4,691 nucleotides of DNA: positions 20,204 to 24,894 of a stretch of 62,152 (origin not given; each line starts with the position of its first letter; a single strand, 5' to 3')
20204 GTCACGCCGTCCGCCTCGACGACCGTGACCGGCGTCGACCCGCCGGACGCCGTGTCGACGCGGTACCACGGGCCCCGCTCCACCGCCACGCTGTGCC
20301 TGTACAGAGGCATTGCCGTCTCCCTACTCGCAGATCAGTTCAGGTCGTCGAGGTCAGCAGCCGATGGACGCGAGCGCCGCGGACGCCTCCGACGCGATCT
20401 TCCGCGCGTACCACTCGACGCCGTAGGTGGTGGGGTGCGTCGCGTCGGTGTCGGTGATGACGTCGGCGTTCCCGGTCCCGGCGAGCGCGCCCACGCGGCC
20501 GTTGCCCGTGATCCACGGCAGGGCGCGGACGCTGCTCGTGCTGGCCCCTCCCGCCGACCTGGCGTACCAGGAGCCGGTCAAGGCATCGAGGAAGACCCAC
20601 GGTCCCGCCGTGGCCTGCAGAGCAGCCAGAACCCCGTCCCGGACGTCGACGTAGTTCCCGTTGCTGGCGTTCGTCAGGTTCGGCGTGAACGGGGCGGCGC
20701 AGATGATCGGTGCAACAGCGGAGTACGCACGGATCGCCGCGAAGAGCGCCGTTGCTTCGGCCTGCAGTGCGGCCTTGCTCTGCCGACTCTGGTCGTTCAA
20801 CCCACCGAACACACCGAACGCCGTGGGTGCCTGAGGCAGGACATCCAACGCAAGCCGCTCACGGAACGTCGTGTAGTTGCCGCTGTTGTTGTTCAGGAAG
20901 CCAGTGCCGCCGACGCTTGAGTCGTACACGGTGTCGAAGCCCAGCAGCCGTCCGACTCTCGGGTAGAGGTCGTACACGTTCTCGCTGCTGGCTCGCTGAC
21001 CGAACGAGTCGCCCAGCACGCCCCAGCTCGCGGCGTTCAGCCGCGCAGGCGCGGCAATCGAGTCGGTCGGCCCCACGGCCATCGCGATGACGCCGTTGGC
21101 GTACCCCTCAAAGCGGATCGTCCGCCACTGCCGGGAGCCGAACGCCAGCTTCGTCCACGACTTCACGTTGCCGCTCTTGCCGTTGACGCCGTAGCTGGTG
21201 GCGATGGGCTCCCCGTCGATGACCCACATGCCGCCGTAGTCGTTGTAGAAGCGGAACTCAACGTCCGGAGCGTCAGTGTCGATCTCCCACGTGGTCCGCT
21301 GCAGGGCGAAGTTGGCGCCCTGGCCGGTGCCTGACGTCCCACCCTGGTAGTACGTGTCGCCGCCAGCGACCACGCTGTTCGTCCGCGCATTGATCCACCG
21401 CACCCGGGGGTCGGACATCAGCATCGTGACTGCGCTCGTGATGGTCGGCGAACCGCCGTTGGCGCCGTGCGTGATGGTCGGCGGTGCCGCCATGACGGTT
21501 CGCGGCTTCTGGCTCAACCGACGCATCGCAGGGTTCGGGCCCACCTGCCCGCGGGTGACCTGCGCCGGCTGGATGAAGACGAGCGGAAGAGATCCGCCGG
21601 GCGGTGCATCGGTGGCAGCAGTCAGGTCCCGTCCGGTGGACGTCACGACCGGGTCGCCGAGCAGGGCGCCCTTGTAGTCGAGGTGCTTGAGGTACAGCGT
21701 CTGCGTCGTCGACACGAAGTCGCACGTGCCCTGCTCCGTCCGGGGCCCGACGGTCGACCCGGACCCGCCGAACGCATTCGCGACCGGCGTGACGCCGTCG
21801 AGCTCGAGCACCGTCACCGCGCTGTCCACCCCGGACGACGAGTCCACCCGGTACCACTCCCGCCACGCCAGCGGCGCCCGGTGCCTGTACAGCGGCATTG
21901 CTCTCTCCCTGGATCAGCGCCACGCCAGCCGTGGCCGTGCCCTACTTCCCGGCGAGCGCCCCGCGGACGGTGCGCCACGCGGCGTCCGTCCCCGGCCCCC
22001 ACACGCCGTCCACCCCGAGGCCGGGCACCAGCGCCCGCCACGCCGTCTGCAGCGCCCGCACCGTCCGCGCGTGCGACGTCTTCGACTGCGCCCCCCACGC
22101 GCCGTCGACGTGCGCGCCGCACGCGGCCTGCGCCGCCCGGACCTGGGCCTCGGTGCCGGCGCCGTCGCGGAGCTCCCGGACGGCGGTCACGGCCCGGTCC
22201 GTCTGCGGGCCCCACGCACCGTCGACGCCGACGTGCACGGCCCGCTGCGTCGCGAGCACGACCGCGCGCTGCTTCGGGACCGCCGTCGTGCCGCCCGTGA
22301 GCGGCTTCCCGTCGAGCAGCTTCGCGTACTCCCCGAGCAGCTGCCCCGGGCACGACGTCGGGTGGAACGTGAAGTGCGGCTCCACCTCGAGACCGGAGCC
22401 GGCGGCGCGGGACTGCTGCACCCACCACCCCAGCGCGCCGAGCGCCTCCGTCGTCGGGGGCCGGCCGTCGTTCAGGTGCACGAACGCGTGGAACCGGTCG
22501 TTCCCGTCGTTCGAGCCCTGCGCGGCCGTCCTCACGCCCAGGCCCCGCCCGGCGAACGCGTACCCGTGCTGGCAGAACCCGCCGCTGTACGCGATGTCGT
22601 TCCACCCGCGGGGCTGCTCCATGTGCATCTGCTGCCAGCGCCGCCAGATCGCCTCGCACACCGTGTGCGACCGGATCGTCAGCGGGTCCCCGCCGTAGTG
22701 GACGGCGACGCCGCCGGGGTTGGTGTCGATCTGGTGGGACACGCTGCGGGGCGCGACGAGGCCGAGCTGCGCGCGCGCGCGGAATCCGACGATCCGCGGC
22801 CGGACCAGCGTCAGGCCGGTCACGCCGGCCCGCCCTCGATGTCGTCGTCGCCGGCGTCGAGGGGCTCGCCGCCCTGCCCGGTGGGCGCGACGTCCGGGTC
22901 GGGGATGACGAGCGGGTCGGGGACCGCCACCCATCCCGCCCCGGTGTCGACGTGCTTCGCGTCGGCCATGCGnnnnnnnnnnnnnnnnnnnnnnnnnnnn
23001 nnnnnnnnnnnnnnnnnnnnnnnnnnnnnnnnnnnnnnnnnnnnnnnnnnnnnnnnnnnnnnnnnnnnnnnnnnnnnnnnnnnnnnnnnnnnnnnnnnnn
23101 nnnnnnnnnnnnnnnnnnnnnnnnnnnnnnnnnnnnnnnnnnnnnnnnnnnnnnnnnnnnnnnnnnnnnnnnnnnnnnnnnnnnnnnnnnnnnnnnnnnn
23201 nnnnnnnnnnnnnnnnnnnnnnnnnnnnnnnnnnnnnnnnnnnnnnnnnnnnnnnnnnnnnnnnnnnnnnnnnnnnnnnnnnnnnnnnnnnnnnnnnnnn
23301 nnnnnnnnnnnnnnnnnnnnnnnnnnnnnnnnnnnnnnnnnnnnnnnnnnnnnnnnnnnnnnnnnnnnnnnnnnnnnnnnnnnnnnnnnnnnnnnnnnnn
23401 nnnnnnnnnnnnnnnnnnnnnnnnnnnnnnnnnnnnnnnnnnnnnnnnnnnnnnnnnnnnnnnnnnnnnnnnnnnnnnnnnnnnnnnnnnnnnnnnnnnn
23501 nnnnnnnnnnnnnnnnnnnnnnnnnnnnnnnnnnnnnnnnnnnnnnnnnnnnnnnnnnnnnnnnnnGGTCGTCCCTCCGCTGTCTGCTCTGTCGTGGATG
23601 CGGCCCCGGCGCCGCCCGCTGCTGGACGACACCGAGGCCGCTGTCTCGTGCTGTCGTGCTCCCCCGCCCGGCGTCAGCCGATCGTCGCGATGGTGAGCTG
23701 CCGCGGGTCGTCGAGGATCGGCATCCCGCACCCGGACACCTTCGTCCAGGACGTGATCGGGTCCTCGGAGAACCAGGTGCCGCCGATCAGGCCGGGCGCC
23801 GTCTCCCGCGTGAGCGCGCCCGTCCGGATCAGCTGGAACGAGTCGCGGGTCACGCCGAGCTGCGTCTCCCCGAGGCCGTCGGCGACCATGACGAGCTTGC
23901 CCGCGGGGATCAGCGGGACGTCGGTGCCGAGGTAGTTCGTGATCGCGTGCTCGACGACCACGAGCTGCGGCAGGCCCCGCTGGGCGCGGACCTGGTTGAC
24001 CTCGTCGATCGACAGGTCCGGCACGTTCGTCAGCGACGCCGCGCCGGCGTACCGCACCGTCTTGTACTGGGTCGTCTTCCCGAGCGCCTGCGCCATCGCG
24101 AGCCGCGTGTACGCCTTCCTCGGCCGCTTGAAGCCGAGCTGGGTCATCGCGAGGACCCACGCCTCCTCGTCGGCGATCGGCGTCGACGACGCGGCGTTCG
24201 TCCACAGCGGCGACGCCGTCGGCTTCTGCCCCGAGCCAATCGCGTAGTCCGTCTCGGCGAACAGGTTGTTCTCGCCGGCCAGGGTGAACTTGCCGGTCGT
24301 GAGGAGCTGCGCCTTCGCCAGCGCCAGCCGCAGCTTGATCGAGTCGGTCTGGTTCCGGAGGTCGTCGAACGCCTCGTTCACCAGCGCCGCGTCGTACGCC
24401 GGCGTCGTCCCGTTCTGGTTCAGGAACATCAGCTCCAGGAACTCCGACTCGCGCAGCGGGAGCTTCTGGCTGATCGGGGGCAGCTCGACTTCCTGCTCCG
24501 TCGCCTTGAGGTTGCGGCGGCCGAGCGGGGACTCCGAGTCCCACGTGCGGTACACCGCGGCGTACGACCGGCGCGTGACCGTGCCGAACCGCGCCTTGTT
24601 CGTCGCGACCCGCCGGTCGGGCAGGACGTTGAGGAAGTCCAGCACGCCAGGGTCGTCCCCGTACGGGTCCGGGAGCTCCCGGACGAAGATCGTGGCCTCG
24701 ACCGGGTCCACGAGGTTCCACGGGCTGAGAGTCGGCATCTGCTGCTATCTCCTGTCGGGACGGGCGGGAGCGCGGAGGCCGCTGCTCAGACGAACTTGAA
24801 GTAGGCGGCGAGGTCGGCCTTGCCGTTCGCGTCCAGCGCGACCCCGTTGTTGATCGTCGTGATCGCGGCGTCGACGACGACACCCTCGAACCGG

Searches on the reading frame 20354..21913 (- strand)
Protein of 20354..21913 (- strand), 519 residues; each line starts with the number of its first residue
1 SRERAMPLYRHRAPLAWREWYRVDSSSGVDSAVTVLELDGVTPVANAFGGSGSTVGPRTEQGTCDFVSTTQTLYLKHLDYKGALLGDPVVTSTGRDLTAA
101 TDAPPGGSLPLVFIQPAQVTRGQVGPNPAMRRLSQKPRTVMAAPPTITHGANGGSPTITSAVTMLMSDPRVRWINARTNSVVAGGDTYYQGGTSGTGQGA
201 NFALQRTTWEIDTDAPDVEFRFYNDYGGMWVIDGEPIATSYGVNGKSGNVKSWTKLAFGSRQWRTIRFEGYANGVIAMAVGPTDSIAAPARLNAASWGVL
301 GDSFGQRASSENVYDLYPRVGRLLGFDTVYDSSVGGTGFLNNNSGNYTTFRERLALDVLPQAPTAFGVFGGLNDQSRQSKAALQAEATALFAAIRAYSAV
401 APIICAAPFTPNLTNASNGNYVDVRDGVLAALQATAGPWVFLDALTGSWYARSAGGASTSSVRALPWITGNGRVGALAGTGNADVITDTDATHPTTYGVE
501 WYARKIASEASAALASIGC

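Call 16: search_protein_families(library=phrogs, proteins=[window:20354-21913:-], max_evalue=0.0001)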
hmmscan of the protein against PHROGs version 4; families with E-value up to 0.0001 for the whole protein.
window:20354-21913:- (519 aa): 1 family
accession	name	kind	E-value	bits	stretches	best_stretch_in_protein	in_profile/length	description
phrog_9703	-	head and packaging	6.5e-14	52.6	1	141-416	173-438/502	head decoration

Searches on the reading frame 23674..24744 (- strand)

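Call 17: search_protein_families(library=phrogs, proteins=[window:23674-24744:-], max_evalue=0.0001)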
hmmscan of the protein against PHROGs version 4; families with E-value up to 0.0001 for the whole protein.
window:23674-24744:- (356 aa): 1 family
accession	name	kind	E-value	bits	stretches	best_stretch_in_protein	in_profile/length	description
phrog_29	-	head and packaging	1.5e-35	124.2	1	11-355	28-358/439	major head protein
